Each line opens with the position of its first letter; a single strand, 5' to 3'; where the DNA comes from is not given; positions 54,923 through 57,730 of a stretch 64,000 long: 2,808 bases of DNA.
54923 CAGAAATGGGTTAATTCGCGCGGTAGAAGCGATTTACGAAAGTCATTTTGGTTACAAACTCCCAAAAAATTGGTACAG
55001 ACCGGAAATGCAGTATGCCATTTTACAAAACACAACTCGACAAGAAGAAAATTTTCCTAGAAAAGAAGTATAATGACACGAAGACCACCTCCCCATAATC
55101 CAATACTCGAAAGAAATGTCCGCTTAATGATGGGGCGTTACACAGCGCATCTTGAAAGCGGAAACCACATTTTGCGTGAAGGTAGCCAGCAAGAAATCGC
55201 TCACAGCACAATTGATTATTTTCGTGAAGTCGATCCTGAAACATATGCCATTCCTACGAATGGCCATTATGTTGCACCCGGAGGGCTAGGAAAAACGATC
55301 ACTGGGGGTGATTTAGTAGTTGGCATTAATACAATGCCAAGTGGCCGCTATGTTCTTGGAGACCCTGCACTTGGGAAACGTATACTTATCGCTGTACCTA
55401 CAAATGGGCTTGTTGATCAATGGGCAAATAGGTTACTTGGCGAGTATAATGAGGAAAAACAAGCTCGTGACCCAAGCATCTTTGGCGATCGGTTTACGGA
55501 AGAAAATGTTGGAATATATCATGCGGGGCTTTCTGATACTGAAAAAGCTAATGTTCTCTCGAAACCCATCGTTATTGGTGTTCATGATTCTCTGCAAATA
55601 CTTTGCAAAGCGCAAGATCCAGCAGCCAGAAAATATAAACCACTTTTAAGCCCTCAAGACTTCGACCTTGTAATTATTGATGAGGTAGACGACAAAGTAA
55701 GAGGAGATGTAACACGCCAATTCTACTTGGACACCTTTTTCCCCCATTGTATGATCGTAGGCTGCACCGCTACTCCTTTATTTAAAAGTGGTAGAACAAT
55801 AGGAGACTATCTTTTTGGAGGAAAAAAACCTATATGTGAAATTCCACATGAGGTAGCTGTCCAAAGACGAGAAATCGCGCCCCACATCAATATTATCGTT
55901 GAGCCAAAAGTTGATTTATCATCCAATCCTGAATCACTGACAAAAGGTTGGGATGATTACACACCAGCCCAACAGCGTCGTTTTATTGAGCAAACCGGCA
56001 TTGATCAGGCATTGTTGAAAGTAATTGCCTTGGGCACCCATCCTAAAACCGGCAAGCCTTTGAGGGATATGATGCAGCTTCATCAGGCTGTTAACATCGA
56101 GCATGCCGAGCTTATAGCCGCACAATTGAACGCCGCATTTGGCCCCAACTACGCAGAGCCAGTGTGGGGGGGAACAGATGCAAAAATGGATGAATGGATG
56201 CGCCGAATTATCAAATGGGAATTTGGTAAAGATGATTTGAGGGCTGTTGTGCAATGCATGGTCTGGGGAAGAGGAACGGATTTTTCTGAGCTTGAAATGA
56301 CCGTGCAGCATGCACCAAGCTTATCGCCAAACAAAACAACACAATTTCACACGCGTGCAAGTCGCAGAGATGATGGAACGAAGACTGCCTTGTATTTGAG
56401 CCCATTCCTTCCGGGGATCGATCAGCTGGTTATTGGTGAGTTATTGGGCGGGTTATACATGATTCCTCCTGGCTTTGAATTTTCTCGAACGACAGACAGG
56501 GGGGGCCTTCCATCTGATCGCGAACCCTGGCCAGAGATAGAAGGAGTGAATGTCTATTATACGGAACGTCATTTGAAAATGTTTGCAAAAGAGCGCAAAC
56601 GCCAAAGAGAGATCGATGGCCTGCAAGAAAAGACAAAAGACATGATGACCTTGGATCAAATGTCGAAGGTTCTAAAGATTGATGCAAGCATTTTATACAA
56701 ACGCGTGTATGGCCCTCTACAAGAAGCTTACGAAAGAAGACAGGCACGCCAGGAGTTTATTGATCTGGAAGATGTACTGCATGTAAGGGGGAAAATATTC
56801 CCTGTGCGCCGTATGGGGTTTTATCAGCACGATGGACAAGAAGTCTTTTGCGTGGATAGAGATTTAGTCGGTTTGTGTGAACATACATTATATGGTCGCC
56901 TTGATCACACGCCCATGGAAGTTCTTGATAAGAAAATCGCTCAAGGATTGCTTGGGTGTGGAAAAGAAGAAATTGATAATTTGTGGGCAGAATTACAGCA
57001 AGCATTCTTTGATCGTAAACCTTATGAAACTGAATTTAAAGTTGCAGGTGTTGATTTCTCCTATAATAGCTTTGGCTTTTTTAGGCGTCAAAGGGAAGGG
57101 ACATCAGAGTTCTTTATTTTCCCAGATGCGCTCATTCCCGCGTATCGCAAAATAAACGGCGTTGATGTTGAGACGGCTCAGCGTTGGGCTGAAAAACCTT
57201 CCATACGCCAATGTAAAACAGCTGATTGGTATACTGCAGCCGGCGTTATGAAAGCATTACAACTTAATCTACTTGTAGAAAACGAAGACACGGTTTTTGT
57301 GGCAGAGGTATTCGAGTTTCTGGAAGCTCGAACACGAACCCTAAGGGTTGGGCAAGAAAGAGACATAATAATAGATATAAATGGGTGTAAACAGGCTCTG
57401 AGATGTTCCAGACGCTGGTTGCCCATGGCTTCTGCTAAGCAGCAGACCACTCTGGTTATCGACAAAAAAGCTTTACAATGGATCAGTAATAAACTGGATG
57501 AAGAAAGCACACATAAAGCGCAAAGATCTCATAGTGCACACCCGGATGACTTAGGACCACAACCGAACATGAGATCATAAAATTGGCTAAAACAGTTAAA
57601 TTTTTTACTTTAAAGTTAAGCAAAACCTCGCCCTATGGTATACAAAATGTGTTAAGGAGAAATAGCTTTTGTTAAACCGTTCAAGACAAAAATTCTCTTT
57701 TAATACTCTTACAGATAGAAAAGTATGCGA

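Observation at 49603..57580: Excisionase-type HTH, orphan 1,629-aa protein and translationally coupled SF2 helicase: candidate uncharacterised mobile-island system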

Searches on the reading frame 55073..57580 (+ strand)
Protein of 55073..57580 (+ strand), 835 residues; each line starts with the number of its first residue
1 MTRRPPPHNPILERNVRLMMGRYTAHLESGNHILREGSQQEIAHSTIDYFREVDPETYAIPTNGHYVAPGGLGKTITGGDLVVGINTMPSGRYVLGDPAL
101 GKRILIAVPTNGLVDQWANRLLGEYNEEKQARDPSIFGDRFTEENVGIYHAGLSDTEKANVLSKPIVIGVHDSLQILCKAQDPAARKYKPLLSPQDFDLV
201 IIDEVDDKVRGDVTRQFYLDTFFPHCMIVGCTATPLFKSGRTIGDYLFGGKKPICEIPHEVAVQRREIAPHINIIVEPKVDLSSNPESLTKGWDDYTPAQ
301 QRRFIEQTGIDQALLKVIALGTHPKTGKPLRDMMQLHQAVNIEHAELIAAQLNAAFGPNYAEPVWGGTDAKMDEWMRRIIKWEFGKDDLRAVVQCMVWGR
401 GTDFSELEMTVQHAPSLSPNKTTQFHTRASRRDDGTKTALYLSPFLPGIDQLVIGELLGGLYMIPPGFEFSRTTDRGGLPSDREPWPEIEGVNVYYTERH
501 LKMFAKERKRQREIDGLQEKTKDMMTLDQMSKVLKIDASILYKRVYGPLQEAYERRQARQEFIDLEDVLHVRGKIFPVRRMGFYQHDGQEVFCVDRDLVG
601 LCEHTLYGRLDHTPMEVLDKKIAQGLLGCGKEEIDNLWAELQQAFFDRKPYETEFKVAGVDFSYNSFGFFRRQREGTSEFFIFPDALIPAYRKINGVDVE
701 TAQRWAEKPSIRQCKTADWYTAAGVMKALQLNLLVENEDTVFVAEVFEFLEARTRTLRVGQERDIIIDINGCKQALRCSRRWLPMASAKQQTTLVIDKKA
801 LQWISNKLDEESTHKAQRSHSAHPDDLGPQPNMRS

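Call 3: search_protein_families(library=pfam, proteins=[window:55073-57580:+], max_evalue=0.01)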
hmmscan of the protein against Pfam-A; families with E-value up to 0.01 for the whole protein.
window:55073-57580:+ (835 aa): 2 families
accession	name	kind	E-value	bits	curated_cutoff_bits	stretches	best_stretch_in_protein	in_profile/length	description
PF04851.21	ResIII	-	2.7e-07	31.1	22.5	1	39-235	8-162/164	Type III restriction enzyme, res subunit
PF13086.12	AAA_11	-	0.0079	16.4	27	0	69-136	25-86/257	AAA domain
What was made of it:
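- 55187..56407 (+): Helicase SF2 motor core (residues ~39-445) with intact motifs I, II, III and VI. Pfam ResIII (call 3).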

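Call 5: search_protein_families(library=padloc, proteins=[window:55073-57580:+], max_evalue=0.01)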
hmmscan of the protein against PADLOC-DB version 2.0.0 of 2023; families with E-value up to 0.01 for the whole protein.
window:55073-57580:+ (835 aa): 0 families

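Call 6: search_protein_families(library=ncbifam, proteins=[window:55073-57580:+], max_evalue=0.01)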
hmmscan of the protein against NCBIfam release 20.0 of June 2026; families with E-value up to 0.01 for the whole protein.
window:55073-57580:+ (835 aa): 1 family
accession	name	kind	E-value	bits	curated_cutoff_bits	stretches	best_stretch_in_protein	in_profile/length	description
TIGR01054.1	rgy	equivalog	0.0036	14.9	471.7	1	100-208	122-212/1172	reverse gyrase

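Call 15: find_homologous_proteins(query=window:55073-57577:+)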
Query window:55073-57577:+ (835 aa): 13 proteins with E <= 0.001 among 8000 candidates.
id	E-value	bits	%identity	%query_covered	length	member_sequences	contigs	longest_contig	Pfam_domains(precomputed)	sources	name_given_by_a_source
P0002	0.0e+0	1959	100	100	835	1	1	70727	PF04851.22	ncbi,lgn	-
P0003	0.0e+0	1311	68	100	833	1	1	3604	-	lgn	-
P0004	0.0e+0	1294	67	98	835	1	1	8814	PF04851.22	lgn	-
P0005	0.0e+0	1285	67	99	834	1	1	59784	-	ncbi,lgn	-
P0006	0.0e+0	1264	66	99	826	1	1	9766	-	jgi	jgi:superfamily II DNA or RNA helicase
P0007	0.0e+0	1105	60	97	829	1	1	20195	PF04851.22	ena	-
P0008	0.0e+0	1100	60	95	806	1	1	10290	-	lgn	-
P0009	0.0e+0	1093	59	97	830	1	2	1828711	PF04851.22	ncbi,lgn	ncbi:MAG: DEAD/DEAH box helicase family protein [Alphaproteobacteria bacterium]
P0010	0.0e+0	1085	57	97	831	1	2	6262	PF04851.22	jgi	jgi:superfamily II DNA or RNA helicase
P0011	0.0e+0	1035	60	88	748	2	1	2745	PF00271.38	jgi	jgi:superfamily II DNA or RNA helicase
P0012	1.8e-256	871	50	97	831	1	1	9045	PF04851.22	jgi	jgi:superfamily II DNA or RNA helicase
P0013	8.5e-245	833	49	97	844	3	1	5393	PF00271.38,PF04851.22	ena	-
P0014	2.1e-167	577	40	94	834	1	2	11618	-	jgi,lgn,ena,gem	-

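Call 17: find_encoding_contigs(protein=P0005, flank=10000, max_places=2)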
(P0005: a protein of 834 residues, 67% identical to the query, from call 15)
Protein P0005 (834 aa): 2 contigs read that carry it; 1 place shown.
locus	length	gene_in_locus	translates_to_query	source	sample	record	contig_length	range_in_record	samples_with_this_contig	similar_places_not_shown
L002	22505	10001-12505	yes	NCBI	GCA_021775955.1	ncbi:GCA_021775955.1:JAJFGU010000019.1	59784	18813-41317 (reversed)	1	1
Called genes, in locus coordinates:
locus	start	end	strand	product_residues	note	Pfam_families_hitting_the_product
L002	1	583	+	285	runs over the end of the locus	-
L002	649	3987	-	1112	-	PF03797:Autotransporter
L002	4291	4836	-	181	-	PF06776:IalB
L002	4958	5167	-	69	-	-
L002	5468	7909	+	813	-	-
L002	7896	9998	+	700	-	-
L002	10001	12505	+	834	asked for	-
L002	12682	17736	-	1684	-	PF20720:nSTAND3 (weak)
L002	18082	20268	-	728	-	PF00989:PAS, PF08448:PAS_4, PF13426:PAS_9, PF08447:PAS_3, PF00512:HisKA, PF02518:HATPase_c, PF00072:Response_reg, PF01627:Hpt, +1 more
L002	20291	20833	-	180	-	PF07700:HNOB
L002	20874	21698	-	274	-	PF00072:Response_reg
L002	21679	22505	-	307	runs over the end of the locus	PF00072:Response_reg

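Call 18: find_encoding_contigs(protein=P0009, flank=10000, max_places=2)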
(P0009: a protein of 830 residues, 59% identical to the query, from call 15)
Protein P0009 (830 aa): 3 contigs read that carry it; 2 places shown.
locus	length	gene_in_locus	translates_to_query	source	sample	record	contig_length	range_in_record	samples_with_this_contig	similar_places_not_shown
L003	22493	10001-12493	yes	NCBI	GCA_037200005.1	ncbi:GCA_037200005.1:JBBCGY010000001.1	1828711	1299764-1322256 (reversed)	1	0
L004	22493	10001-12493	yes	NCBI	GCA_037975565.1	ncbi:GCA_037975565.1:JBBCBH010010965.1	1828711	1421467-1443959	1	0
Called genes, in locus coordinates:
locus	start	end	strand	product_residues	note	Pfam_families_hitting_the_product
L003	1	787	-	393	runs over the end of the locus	PF21016:RlmN_N, PF04055:Radical_SAM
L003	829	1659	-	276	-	PF04378:RsmJ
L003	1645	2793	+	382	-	PF13428:TPR_14 (faint), PF13432:TPR_16 (faint), PF14559:TPR_19, PF13489:Methyltransf_23, PF08241:Methyltransf_11, PF08242:Methyltransf_12, PF13649:Methyltransf_25, PF13847:Methyltransf_31, +1 more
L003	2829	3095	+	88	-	-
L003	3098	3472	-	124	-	-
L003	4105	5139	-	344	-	PF00589:Phage_integrase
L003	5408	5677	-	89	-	-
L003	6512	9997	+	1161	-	-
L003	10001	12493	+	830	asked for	PF04851:ResIII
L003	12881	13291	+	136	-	PF03852:Vsr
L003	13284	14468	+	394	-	PF00145:DNA_methylase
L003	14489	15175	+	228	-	PF09517:RE_Eco29kI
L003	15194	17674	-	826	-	-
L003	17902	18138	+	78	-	-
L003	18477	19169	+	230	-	PF03118:RNA_pol_A_CTD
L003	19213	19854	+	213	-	PF03118:RNA_pol_A_CTD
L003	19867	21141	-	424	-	PF01053:Cys_Met_Meta_PP, PF01212:Beta_elim_lyase (faint), PF01041:DegT_DnrJ_EryC1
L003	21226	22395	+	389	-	PF01966:HD, PF13286:HD_assoc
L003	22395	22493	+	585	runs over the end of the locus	PF03485:Arg_tRNA_synt_N, PF00750:tRNA-synt_1d, PF00133:tRNA-synt_1 (faint), PF01406:tRNA-synt_1e (faint), PF01921:tRNA-synt_1f (faint), PF05746:DALR_1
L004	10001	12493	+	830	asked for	PF04851:ResIII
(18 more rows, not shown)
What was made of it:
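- Vsr-Dcm-Eco29kI in L003 (call 18).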

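Call 19: find_encoding_contigs(protein=P0007, flank=10000, max_places=2)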
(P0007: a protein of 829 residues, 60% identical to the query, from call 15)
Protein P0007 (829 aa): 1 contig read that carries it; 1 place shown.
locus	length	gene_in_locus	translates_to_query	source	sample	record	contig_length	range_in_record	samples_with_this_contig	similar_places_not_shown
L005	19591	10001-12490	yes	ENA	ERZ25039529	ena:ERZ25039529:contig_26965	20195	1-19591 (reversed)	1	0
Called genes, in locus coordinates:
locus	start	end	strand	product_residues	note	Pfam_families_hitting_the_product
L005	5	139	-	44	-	-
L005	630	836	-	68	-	PF09954:DUF2188 (weak)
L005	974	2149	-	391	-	PF00589:Phage_integrase, PF11917:DUF3435 (faint)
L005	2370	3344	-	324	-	PF03389:MobA_MobL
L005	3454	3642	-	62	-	-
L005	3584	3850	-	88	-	-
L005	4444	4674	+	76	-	-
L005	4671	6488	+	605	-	-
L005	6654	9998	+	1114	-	-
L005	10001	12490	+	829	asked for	PF04851:ResIII (weak)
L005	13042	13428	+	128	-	PF16036:Chalcone_3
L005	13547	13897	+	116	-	-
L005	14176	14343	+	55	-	-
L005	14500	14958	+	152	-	PF04966:OprB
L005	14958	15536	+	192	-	PF04966:OprB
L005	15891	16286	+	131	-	-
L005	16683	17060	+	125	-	-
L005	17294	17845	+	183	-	-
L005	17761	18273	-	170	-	-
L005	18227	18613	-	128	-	-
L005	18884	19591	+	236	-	?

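Call 20: find_encoding_contigs(protein=P0014, flank=10000, max_places=2)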
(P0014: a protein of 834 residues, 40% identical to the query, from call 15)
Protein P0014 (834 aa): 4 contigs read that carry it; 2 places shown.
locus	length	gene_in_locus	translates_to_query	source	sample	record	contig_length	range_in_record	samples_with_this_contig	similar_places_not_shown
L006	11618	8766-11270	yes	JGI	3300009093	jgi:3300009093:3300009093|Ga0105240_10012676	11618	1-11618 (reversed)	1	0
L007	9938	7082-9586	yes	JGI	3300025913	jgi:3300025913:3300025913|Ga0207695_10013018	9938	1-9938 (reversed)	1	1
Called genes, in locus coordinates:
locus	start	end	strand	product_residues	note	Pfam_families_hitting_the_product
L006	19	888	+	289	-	-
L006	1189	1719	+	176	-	-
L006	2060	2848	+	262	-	-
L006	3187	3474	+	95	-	-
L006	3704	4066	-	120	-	-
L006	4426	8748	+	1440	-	-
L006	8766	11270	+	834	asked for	-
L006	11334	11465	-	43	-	-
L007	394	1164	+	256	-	-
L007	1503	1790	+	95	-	-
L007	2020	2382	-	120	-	-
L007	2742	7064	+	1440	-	-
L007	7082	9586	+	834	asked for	-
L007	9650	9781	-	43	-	-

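Call 26: search_solved_structures(query=window:55073-57577:+, max_evalue=0.1)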
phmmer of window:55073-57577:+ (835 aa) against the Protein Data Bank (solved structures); distinct sequences matched with E-value up to 0.1: 0.

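Call 30: find_related_loci(query=A2, collection=genome_contigs, flank=10000)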
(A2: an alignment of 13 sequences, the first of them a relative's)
Query A2 (835 aa) in genome_contigs; peptide patterns used: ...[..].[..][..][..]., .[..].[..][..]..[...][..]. (x = any residue, [..] = any of these).
188 stretches matched a pattern; 1 encode a relative of the query (tblastn E <= 1e-3); 1 distinct loci.
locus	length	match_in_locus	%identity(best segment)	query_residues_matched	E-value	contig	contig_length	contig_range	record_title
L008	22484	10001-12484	67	4-833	0e+0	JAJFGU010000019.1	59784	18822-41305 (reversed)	MAG: Alphaproteobacteria bacterium isolate OFTM66 OFTM66_18, whole genome shotgun sequence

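Call 44: find_related_loci(query=A2, collection=metagenome_contigs, flank=10000)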
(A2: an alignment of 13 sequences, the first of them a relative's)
Query A2 (835 aa) in metagenome_contigs; peptide patterns used: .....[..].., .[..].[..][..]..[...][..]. (x = any residue, [..] = any of these).
325 stretches matched a pattern; 2 encode a relative of the query (tblastn E <= 1e-3); 2 distinct loci.
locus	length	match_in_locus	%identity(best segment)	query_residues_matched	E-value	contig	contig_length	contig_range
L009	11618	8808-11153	40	12-795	1e-170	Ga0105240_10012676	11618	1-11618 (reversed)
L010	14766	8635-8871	28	101-207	9e-6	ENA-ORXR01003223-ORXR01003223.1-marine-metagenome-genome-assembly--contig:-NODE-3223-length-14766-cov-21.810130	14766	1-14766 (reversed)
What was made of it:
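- Tried and rejected: GTDB representative genomes gave only one locus (call 30), and JGI metagenome contigs gave one real locus (call 44).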

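Call 45: find_related_loci(query=A2, collection=viral_contigs, flank=10000)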
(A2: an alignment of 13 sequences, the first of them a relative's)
Query A2 (835 aa) in viral_contigs; peptide patterns used: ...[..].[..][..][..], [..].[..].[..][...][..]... (x = any residue, [..] = any of these).
104 stretches matched a pattern, but none encodes a relative of the query by tblastn (E <= 1e-3).

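Call 46: find_encoding_contigs(protein=P0006, flank=10000, max_places=1)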
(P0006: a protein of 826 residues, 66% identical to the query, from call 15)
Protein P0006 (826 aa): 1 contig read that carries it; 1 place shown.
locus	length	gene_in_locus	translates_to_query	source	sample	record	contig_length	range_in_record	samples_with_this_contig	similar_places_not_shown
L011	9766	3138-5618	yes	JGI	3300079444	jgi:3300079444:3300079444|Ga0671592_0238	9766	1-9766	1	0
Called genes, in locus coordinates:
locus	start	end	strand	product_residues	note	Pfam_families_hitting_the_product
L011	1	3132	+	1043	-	?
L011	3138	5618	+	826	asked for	-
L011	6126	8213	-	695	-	PF00353:HemolysinCabind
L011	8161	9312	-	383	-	PF26745:SPM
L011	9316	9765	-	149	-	?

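Call 47: find_encoding_contigs(protein=P0008, flank=10000, max_places=1)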
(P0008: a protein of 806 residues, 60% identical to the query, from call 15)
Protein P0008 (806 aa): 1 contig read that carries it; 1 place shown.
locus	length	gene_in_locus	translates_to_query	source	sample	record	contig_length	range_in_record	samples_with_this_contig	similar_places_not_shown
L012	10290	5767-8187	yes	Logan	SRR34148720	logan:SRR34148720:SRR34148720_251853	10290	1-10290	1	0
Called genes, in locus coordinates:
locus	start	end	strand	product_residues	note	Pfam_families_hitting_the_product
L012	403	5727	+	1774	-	-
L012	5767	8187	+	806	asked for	-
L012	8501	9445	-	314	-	-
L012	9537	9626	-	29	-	-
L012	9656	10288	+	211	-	?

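Call 48: find_encoding_contigs(protein=P0012, flank=10000, max_places=1)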
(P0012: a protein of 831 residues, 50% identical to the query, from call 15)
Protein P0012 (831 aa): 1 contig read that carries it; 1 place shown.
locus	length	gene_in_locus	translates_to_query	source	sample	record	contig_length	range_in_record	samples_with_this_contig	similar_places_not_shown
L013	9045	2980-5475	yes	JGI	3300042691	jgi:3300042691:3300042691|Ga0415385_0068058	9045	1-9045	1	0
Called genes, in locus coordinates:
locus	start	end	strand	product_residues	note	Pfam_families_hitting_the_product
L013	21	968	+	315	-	-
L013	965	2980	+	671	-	-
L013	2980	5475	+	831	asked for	PF04851:ResIII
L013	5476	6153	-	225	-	-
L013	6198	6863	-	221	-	PF00589:Phage_integrase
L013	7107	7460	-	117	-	PF13356:Arm-DNA-bind_3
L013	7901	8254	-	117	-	-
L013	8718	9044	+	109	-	?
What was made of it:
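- An integrase next to the pair in L013 (call 48).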

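Call 52: search_solved_structures(query=A2, max_evalue=1)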
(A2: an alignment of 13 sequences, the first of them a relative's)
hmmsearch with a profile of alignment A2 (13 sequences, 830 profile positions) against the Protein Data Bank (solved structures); distinct sequences matched with E-value up to 1: 25.
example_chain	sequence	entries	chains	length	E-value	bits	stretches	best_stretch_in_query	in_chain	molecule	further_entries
9i16_D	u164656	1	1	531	0.0086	17.1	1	360-435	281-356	ATP-dependent DNA helicase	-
7a8r_A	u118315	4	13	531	0.0086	17.1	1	360-435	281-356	ATP-dependent DNA helicase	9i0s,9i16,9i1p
6yvh_H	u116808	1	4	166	0.009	17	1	320-405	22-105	Eukaryotic initiation factor 4A-III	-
9if7_L7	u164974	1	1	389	0.014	16.4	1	327-406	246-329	Probable eukaryotic initiation factor 4A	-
6p66_A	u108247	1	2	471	0.016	16.2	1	367-435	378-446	DNA repair protein RAD25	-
2fwr_A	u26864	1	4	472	0.016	16.2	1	367-435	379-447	DNA repair protein RAD25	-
6jtz_A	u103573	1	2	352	0.04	14.9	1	360-435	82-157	ATP-dependent DNA helicase Q1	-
2j0u_B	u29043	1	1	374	0.041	14.9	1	322-405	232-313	ATP-DEPENDENT RNA HELICASE DDX48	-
2j0u_A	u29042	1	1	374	0.041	14.8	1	322-405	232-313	ATP-DEPENDENT RNA HELICASE DDX48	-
7znj_A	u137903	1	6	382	0.042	14.8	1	322-405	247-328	Eukaryotic initiation factor 4A-III, N-terminally processed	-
6qdv_7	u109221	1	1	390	0.043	14.8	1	322-405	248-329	Eukaryotic initiation factor 4A-III, N-terminally processed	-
2hxy_A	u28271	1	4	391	0.043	14.8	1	322-405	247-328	Probable ATP-dependent RNA helicase DDX48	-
2j0q_A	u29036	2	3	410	0.047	14.6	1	322-405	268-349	ATP-DEPENDENT RNA HELICASE DDX48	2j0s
2xb2_A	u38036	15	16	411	0.047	14.6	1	322-405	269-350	EUKARYOTIC INITIATION FACTOR 4A-III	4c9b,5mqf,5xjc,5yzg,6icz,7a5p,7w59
2hyi_C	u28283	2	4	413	0.048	14.6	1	322-405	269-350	Probable ATP-dependent RNA helicase DDX48 | Eukaryotic initiation factor 4A-III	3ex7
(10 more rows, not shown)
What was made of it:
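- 55187..56407 (+): Weak RecA2 matches to RecQ, eIF4A and XPB (call 52).
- On SF2 helicase superfamily: The RecA2 domain matches RecQ, eIF4A and XPB weakly (call 52).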

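Call 53: search_protein_families(library=phrogs, proteins=[window:55073-57580:+], max_evalue=0.01)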
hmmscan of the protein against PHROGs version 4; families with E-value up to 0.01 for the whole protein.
window:55073-57580:+ (835 aa): 1 family
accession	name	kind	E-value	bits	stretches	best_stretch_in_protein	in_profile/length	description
phrog_16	-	DNA, RNA and nucleotide metabolism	6e-20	72.1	1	67-442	296-596/986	DNA helicase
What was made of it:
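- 55187..56407 (+): PHROG_16 E 6e-20 (call 53).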

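Call 60: search_dna_similar(query=P0002, collection=plasmids, mode=protein, max_evalue=0.001, max_rows=30)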
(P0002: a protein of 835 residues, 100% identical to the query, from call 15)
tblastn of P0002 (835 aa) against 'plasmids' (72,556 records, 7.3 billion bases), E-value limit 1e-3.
No match.

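Call 61: search_dna_similar(query=P0002, collection=phages, mode=protein, max_evalue=0.001, max_rows=20)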
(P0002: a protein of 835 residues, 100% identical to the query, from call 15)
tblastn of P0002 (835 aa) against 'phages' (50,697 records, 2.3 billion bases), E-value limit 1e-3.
Records with a match: 1; places in all: 1; records where one place covers at least 80% of the query: 0.
Best place of each record, by identity: <60% 1.
By first word of the organism name: Acinetobacter 1.
By host as written in the record: Acinetobacter baumannii ATCC 17978 1.
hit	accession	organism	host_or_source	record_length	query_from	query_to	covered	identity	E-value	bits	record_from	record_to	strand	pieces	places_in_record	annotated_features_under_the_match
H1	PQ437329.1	Acinetobacter phage HD01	Acinetobacter baumannii ATCC 17978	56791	101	442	41%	23.4%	1e-5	56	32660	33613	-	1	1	DNA helicase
